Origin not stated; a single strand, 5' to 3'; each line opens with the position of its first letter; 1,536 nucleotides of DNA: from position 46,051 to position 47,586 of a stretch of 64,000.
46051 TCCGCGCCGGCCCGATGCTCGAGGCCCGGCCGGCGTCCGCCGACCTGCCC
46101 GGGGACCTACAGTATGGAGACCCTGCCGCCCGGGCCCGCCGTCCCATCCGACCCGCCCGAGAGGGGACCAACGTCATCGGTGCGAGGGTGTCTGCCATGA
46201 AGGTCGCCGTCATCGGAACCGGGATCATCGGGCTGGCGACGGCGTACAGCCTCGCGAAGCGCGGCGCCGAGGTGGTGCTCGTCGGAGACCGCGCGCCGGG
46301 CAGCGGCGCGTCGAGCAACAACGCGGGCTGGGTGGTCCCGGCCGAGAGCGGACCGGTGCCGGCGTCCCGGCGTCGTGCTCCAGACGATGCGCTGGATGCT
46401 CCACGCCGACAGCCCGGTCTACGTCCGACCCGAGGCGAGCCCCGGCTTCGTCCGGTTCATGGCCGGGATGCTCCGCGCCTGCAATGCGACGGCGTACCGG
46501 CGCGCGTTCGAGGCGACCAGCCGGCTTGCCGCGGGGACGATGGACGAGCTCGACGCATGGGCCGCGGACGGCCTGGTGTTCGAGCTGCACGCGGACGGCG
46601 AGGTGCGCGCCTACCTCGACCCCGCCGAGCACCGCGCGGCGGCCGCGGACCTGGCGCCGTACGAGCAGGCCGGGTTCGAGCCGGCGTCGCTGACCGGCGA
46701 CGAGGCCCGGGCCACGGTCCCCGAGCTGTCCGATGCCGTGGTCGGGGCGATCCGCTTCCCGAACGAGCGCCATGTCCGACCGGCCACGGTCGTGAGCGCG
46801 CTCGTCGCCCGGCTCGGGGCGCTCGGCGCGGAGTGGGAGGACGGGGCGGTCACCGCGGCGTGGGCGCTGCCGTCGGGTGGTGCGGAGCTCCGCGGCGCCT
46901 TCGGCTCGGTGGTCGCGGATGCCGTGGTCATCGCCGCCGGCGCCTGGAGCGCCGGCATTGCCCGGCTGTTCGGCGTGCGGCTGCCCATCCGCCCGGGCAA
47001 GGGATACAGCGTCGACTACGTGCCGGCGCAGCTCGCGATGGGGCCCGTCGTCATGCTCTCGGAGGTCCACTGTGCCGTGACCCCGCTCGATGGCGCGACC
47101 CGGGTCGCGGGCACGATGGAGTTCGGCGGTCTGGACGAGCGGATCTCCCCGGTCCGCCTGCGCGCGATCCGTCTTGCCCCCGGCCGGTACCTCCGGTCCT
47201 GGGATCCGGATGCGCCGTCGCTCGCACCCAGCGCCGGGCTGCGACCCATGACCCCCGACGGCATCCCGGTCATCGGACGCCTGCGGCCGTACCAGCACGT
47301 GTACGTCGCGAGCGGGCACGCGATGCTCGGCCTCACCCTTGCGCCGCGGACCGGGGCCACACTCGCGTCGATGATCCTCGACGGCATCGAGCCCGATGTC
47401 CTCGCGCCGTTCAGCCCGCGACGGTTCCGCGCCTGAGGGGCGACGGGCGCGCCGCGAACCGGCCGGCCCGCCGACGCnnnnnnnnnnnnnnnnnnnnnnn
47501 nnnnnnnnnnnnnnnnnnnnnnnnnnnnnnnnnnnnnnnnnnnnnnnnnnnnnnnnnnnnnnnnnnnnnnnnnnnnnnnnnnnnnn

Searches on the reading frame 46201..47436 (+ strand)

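Call 91: search_protein_families(library=pfam, proteins=[window:46201-47436:+], max_evalue=0.00001)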
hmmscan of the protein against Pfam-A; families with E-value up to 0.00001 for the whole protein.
window:46201-47436:+ (411 aa): 1 family
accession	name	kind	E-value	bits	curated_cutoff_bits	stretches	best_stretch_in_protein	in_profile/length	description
PF01266.30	DAO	-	4.5e-36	125.6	27.9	1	102-390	57-352/353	FAD dependent oxidoreductase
